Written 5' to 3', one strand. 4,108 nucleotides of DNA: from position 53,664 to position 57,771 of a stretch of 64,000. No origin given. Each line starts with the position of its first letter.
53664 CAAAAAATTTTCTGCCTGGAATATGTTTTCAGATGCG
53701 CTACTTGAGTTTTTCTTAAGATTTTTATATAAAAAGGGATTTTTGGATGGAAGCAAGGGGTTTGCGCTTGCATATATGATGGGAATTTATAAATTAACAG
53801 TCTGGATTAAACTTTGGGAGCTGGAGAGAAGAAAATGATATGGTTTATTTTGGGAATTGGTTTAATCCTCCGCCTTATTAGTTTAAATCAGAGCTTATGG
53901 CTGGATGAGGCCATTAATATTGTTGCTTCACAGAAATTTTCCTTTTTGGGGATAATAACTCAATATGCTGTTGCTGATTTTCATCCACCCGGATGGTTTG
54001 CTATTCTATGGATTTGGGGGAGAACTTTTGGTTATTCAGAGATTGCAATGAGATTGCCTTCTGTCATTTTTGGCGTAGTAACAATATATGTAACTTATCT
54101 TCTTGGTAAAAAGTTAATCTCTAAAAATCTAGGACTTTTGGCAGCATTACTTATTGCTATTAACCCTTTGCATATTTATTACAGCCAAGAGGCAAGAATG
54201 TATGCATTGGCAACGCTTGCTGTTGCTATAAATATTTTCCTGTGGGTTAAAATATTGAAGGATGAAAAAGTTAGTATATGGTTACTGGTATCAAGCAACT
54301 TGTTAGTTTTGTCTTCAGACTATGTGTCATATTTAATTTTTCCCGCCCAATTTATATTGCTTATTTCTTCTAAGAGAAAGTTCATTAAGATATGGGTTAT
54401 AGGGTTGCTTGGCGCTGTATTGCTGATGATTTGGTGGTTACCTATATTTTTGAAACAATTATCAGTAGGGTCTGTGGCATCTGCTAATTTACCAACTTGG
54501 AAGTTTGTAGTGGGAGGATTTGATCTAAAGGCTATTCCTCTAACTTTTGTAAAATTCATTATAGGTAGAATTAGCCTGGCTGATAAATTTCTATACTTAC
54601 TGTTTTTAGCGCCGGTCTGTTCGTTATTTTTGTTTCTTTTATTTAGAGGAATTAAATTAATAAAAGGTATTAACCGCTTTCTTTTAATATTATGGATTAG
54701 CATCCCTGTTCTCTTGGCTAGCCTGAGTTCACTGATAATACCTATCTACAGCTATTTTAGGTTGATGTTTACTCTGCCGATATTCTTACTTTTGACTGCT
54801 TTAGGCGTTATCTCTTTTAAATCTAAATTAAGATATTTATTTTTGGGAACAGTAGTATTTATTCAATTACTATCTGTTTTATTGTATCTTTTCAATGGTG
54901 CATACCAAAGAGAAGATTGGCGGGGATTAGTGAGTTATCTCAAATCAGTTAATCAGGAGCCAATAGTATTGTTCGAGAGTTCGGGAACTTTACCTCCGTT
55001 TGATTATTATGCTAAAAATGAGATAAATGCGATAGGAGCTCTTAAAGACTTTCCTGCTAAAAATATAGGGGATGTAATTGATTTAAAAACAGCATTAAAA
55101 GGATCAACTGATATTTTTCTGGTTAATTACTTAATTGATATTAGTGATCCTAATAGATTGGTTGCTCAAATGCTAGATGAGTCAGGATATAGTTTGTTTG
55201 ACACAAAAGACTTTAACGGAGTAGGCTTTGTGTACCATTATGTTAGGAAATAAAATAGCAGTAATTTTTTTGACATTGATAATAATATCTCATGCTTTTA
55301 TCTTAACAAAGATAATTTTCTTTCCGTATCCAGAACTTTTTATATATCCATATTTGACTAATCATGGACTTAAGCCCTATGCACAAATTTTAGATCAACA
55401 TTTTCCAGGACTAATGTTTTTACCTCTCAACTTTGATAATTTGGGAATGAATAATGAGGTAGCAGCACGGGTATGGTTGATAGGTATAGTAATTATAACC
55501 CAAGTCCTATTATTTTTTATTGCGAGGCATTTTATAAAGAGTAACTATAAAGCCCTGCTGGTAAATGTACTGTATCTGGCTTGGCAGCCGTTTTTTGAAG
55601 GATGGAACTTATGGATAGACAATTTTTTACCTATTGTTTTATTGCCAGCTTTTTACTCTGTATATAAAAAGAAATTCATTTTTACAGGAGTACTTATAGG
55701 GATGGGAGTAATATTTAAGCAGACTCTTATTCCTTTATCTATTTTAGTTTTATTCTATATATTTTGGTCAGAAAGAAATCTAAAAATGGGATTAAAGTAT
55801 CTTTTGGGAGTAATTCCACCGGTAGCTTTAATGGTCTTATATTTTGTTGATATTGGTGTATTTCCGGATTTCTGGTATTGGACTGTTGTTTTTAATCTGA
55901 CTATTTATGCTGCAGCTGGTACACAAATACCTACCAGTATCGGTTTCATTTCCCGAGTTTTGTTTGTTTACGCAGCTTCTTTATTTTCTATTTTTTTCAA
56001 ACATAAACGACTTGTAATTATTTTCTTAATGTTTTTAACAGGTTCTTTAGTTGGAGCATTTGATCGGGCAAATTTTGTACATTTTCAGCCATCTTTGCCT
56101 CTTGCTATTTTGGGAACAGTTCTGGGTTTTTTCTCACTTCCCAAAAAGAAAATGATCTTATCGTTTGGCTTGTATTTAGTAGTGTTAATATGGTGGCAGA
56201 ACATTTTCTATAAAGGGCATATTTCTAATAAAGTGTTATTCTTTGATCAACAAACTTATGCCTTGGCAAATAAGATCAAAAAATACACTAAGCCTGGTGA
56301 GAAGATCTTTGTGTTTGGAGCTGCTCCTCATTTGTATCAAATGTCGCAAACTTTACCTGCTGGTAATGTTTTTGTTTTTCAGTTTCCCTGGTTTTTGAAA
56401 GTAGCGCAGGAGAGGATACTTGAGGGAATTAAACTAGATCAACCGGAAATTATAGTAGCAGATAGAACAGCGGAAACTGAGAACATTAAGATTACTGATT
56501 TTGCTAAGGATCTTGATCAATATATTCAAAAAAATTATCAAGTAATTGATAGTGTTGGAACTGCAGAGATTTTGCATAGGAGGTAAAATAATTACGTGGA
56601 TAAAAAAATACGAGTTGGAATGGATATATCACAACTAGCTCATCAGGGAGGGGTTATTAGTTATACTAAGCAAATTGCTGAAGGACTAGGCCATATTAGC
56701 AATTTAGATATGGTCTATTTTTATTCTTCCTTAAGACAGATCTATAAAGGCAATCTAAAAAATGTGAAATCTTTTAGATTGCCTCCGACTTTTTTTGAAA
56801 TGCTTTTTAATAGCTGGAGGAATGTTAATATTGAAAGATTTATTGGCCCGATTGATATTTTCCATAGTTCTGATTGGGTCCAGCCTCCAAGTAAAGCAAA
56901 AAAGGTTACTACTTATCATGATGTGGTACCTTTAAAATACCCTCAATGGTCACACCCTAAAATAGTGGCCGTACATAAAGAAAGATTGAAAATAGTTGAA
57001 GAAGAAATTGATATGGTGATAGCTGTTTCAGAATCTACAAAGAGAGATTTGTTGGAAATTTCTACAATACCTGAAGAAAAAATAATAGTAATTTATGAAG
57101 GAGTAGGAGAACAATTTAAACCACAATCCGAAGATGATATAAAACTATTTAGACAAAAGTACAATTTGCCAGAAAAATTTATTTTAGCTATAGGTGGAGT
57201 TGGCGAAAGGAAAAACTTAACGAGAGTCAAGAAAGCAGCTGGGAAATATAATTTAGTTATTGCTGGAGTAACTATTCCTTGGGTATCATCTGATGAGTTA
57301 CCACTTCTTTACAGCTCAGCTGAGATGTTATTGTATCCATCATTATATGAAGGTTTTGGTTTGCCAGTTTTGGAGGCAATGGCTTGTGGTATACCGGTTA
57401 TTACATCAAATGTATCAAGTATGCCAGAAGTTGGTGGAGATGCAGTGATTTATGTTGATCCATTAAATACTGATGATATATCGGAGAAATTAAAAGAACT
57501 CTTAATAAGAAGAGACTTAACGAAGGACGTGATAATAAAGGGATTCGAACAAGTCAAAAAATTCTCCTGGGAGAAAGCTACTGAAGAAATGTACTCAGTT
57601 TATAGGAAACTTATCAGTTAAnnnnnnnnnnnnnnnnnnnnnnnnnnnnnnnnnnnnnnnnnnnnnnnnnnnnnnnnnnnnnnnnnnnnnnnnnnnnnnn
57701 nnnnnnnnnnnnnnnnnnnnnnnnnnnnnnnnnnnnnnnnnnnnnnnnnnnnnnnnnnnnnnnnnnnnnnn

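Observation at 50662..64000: DPM1/CsbB-like polyprenyl-phosphate sugar synthase embedded among at least five GT39/GT-C membrane transferases: an extracytoplasmic (outer-face) glycosylation system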

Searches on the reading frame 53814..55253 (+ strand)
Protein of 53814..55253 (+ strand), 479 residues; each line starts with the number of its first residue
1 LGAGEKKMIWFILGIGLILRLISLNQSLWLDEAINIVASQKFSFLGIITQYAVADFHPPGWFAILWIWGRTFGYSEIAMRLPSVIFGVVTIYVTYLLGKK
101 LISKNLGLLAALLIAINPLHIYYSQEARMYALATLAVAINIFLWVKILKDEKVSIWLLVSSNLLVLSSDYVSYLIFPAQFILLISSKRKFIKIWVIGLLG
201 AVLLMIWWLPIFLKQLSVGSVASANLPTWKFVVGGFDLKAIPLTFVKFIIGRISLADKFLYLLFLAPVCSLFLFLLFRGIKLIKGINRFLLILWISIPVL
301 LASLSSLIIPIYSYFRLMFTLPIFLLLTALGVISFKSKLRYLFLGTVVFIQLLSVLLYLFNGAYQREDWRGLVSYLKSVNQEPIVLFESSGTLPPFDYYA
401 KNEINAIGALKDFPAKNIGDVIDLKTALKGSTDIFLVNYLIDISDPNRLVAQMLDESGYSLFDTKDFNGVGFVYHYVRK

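Call 5: search_protein_families(library=pfam, proteins=[window:53814-55253:+], max_evalue=0.01)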
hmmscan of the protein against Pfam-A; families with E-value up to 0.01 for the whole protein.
window:53814-55253:+ (479 aa): 1 family
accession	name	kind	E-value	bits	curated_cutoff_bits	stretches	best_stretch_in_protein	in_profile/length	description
PF13231.12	PMT_2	-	4.8e-14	53.3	26.1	1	57-208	2-160/160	Dolichyl-phosphate-mannose-protein mannosyltransferase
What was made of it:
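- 53835..55253 (+): PMT_2-type GT-C with a DE motif after TM1. PMT_2, 53.3 bits (call 5).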

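Call 12: search_protein_families(library=ncbifam, proteins=[window:53814-55253:+], max_evalue=0.01)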
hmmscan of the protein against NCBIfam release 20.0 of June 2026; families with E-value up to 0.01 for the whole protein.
window:53814-55253:+ (479 aa): 3 families
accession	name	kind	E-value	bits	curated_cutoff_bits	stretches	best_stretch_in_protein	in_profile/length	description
TIGR03663.1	TIGR03663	subfamily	1.1e-12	47.8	126.25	1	8-182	3-179/435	flippase activity-associated protein Agl23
NF052499.1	MnslTaseMT1671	equivalog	6.4e-07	28.2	900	1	25-206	46-233/523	mannosyltransferase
TIGR04154.1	archaeo_STT3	subfamily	2.7e-05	22.7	450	1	77-122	96-141/831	oligosaccharyl transferase, archaeosortase A system-associated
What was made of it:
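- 53835..55253 (+): NCBIfam Agl23-like hit, 47.8 bits, below cutoff (call 12).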

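Call 30: search_solved_structures(query=window:53814-55253:+, max_evalue=1)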
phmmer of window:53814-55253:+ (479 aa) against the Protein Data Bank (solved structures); distinct sequences matched with E-value up to 1: 0.

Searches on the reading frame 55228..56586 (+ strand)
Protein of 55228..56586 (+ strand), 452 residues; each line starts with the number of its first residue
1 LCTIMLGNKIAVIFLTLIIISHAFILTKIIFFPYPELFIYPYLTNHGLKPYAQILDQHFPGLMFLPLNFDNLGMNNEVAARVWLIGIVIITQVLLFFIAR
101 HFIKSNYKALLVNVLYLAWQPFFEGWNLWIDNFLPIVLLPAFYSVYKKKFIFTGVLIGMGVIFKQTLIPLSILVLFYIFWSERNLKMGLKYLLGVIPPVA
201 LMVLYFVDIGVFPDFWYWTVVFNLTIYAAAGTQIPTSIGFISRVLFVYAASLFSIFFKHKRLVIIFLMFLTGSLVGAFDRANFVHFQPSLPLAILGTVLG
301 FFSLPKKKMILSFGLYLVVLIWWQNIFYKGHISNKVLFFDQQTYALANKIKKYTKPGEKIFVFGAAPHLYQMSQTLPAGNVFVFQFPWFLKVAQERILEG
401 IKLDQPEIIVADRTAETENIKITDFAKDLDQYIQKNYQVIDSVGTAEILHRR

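Call 6: search_protein_families(library=pfam, proteins=[window:55228-56586:+], max_evalue=0.01)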
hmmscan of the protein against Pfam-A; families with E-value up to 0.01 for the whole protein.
window:55228-56586:+ (452 aa): 1 family
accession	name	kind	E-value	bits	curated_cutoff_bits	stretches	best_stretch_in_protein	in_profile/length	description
PF13231.12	PMT_2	-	4.5e-05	24.2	26.1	1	71-198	15-151/160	Dolichyl-phosphate-mannose-protein mannosyltransferase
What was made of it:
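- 55240..56586 (+): Divergent GT-C (448 aa) with invariant D52 in the first outer loop. PMT_2, 24.2 bits, below the gathering score (call 6).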

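Call 12: search_protein_families(library=ncbifam, proteins=[window:55228-56586:+], max_evalue=0.01)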
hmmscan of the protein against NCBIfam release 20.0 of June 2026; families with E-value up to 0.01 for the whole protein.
window:55228-56586:+ (452 aa): 0 families

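Call 34: find_homologous_proteins(query=window:55228-56586:+, max_evalue=0.00001)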
Query window:55228-56586:+ (452 aa): 553 proteins with E <= 0.00001 among 8000 candidates; the best 120 are listed.
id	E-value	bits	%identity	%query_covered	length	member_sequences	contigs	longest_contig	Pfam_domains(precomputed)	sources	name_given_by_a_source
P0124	5.4e-293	990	100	99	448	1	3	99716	PF13231.13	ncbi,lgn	-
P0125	9.5e-214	729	71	99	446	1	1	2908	-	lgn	-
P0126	2.5e-211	721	71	99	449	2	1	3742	PF13231.13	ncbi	-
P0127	7.0e-211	720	71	99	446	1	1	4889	-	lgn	-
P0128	1.1e-208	712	69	94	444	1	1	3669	-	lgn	-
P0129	8.4e-207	706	68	99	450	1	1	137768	-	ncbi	-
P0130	1.3e-205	702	68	99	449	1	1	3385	-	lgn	-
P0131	7.3e-205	700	69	94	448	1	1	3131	-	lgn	-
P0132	2.6e-204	698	70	94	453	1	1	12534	PF13231.13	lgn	-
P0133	9.1e-203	693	68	99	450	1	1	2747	PF13231.13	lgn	-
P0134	1.0e-201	689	68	95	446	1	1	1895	-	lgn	-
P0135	2.3e-199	682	67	95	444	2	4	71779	PF13231.13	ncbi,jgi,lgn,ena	-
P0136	3.7e-199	681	68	99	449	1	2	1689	-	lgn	-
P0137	3.8e-198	678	67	95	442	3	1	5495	-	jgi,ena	-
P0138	6.1e-198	677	66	97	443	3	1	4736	PF13231.13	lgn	-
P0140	1.4e-195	669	67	94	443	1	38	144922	PF13231.13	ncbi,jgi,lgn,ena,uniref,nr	ncbi:hypothetical protein A3B42_02335 [Candidatus Daviesbacteria bacterium RIFCSPLOWO2_01_FULL_38_10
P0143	1.0e-194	666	67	94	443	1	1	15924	PF13231.13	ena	-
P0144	1.8e-193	662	66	99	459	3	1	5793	PF13231.13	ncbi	-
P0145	5.4e-193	661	66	97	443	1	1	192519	PF13231.13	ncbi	-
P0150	1.2e-189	650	63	97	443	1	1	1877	PF13231.13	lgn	-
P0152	5.1e-189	647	66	97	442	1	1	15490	PF13231.13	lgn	-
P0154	1.6e-187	643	63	99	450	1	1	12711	PF13231.13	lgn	-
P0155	1.6e-186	639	61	98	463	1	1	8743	PF13231.13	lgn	-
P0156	1.6e-185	636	62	98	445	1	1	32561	PF13231.13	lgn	-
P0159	6.5e-185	634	63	97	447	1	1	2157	PF13231.13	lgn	-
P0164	7.3e-184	630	62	99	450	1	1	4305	PF13231.13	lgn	-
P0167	5.2e-182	624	61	94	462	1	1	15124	PF13231.13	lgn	-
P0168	7.4e-182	624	61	99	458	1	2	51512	PF13231.13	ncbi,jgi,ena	-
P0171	2.1e-181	622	61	97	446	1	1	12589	PF13231.13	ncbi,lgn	-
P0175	2.0e-180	619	63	99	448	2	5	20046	PF13231.13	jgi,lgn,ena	-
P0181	8.2e-180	617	61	97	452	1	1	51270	PF13231.13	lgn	-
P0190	2.9e-178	612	59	98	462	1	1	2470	PF13231.13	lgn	-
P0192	8.8e-178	610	61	97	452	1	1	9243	PF13231.13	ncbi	-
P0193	1.8e-177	609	60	98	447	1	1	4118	PF13231.13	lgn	-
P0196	3.5e-177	608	60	98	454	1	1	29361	PF13231.13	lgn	-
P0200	1.2e-176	607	60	99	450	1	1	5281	PF13231.13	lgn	-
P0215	6.4e-173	594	60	94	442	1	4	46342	PF13231.13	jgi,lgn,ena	-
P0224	1.6e-171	590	58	98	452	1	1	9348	PF13231.13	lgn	-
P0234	4.2e-170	585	61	94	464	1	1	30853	PF13231.13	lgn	-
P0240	8.1e-169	581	58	99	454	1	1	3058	PF13231.13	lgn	-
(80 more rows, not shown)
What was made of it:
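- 55240..56586 (+): About a third of the 120 listed homologs carry PF13231 (call 34).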

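Call 44: find_encoding_contigs(protein=P0124, flank=10000, max_places=4)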
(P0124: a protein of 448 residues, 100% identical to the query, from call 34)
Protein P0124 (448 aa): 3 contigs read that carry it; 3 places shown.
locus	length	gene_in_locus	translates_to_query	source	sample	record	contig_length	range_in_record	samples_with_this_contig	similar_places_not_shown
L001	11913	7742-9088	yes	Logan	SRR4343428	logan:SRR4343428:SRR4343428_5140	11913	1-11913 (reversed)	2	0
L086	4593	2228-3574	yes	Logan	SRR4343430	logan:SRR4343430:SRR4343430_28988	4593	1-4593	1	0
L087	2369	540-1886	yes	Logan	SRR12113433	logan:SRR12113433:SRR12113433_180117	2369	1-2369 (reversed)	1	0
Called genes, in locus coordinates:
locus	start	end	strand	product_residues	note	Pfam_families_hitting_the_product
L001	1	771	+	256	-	?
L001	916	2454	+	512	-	PF13231:PMT_2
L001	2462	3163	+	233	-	PF13489:Methyltransf_23, PF05401:NodS (weak), PF13847:Methyltransf_31, PF08241:Methyltransf_11, PF08242:Methyltransf_12, PF13649:Methyltransf_25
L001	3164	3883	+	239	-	PF00535:Glycos_transf_2, PF10111:Glyco_tranf_2_2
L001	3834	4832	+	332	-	PF00534:Glycos_transf_1, PF13692:Glyco_trans_1_4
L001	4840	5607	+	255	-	PF05219:DREV (weak), PF01209:Ubie_methyltran, PF13489:Methyltransf_23, PF07021:MetW, PF08241:Methyltransf_11, PF08242:Methyltransf_12, PF13649:Methyltransf_25, PF13847:Methyltransf_31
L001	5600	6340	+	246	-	PF00535:Glycos_transf_2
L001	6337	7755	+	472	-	PF13231:PMT_2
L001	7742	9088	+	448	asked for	PF13231:PMT_2 (weak)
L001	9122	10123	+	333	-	PF13439:Glyco_transf_4, PF00534:Glycos_transf_1, PF13692:Glyco_trans_1_4, PF13524:Glyco_trans_1_2, PF20706:GT4-conflict (weak)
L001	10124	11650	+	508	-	PF13231:PMT_2 (weak)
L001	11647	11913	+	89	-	?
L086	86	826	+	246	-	PF00535:Glycos_transf_2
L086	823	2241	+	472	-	PF13231:PMT_2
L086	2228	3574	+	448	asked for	PF13231:PMT_2 (weak)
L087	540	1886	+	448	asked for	PF13231:PMT_2 (weak)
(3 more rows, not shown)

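Call 51: predict_structure(alignment_id=A2)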
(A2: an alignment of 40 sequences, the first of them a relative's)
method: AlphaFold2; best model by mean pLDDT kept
length: 448 residues; sequences in the alignment: 40
mean_pLDDT: 86.6   pTM: 0.87
mean pLDDT of the five models: 86.6, 84.9, 82.8, 80.0, 79.2
residues with pLDDT >= 90: 243; 70-90: 157; 50-70: 37; < 50: 11
segments of 3 or more residues with pLDDT < 50: 56-64
pLDDT, mean of each block of 10 residues (from residue 1): 82 96 90 80 76 56 53 88 95 97 96 88 82 96 98 88 88 95 97 89 84 78 64 74 92 95 92 56 88 96 95 92 87 88 96 93 90 84 75 92 94 78 91 97 96
secondary structure, 60 per line:
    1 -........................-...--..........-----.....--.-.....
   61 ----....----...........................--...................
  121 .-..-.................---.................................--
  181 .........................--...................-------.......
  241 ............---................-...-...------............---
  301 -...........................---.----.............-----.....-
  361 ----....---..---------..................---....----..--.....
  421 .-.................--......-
elements in order: H2-24 E27-29 H32-41 H47-51 H56-60 H65-68 H73-99 H102-121 H126-142 H146-159 H161-178 H181-205 H208-226 H234-252 H256-271 H286-297 H302-327 H337-349 E355-359 H365-368 H383-400 E404-407 H418-421 H423-432 E433-439 E442-447

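Call 54: fold_search(model_id=the predicted structure, library=pdb)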
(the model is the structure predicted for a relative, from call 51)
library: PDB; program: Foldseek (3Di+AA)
matches with E <= 10: 167; with E <= 0.001: 16
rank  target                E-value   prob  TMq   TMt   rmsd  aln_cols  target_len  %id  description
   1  7oci_F                1.0e-05  1.00  0.55  0.41  10.3       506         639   11  Cryo-EM structure of yeast Ost6p containing oligosaccharyltransferase complex (released 2022-02-16)
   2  8age_A                1.5e-05  1.00  0.55  0.41   8.7       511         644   10  Structure of yeast oligosaccharylransferase complex with acceptor peptide bound (released 2022-12-07)
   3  6ftg_5                3.4e-05  1.00  0.58  0.43  10.1       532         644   11  Subtomogram average of OST-containing ribosome-translocon complexes from canine rough microsomal membranes (released 2018-03-21)
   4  7zlh_A                7.3e-05  1.00  0.50  0.37   9.6       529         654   10  Cryo-EM structure of C-mannosyltransferase CeDPY19, in apo state, bound to CMT2-Fab and anti-Fab nanobody (released 2023-01-11)
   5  8agb_A                1.2e-04  1.00  0.56  0.41  11.7       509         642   12  Structure of yeast oligosaccharylransferase complex with lipid-linked oligosaccharide bound (released 2022-12-07)
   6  7zli_A                1.2e-04  1.00  0.53  0.39   9.1       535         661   10  Cryo-EM structure of C-mannosyltransferase CeDPY19, in complex with Dol25-P-Man and bound to CMT2-Fab and anti-Fab nan (released 2023-01-11)
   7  6ezn_F                1.2e-04  1.00  0.55  0.40  13.1       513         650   12  Cryo-EM structure of the yeast oligosaccharyltransferase (OST) complex (released 2018-01-17)
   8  6gxc_A                1.6e-04  1.00  0.55  0.38   9.4       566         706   13  Bacterial oligosaccharyltransferase PglB in complex with an inhibitory peptide and a reactive lipid-linked oligosaccha (released 2018-11-14)
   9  9n9j_I                1.8e-04  1.00  0.55  0.38   9.3       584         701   11  Structure of a GRP94 folding intermediate engaged with a CCDC134- and FKBP11-bound secretory translocon (released 2025-11-19)
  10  7zlg_A                1.9e-04  1.00  0.51  0.37  10.7       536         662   10  Cryo-EM structure of C-mannosyltransferase CeDPY19, in complex with acceptor peptide and bound to CMT2-Fab and anti-Fa (released 2023-01-11)
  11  8b6l_I                2.4e-04  1.00  0.54  0.38  10.6       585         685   11  Subtomogram average of the human Sec61-TRAP-OSTA-translocon (released 2022-12-07)
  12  8agc_A                2.5e-04  1.00  0.50  0.35   9.5       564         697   12  Structure of yeast oligosaccharylransferase complex with lipid-linked oligosaccharide and non-acceptor peptide bound (released 2022-12-07)
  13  5f15                  3.1e-04  1.00  0.61  0.52   6.7       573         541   11  Crystal Structure of ArnT from Cupriavidus metallidurans bound to Undecaprenyl phosphate (released 2016-02-17)
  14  6c26_A                5.1e-04  1.00  0.52  0.38  13.0       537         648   13  The Cryo-EM structure of a eukaryotic oligosaccharyl transferase complex (released 2018-01-31)
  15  5ogl_A                7.3e-04  1.00  0.52  0.36   9.6       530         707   13  Structure of bacterial oligosaccharyltransferase PglB in complex with an acceptor peptide and an lipid-linked oligosac (released 2017-10-25)
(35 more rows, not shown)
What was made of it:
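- On PMT_2 (PF13231) GT-C glycosyltransferases (ArnT/GT83-like clan): Transporters score E > 1 (calls 51, 54).
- Closest known: ArnC–ArnT and GtrA/B/C of Gram-negative bacteria. Same: ArnT gives the highest TM-score for the 55240 model (0.61; call 54).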

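Call 60: search_solved_structures(query=A2, max_evalue=1)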
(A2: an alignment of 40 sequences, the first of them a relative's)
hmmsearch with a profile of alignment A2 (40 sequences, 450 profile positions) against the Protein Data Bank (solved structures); distinct sequences matched with E-value up to 1: 2.
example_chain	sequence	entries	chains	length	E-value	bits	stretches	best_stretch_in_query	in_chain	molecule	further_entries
23gx_B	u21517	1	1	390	0.11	15.1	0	85-343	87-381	GPI mannosyltransferase 1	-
23gf_B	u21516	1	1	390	0.12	15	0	85-343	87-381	GPI mannosyltransferase 1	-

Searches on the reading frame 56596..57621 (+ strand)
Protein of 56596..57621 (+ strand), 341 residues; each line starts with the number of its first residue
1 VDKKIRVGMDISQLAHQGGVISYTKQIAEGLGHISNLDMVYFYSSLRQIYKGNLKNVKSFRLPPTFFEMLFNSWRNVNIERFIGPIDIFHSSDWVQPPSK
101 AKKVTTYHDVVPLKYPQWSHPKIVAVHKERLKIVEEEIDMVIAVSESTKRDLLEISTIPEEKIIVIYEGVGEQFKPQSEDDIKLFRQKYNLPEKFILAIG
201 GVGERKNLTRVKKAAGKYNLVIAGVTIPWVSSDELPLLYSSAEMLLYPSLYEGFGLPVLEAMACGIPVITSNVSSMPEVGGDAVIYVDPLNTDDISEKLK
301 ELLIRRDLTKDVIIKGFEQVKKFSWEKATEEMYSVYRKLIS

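Call 6: search_protein_families(library=pfam, proteins=[window:56596-57621:+], max_evalue=0.01)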
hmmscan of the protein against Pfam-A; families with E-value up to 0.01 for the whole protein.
window:56596-57621:+ (341 aa): 5 families
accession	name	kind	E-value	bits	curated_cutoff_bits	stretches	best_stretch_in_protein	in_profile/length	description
PF00534.26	Glycos_transf_1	-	4.1e-24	85.5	26.4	1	154-315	7-168/172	Glycosyl transferases group 1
PF13692.12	Glyco_trans_1_4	-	1e-17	65.2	27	1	194-303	33-140/142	Glycosyl transferases group 1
PF13439.12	Glyco_transf_4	-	2.5e-11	44.3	28.5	1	60-170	48-166/170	Glycosyltransferase Family 4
PF13524.12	Glyco_trans_1_2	-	1.7e-08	35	25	1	216-325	13-135/144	Glycosyl transferase-like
PF20706.3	GT4-conflict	-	3.4e-07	30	26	1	232-274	272-314/385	Family 4 Glycosyltransferase in conflict systems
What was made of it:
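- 56620..57621 (+): GT4 glycosyltransferase. Glycos_transf_1, 85.5 bits (call 6).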
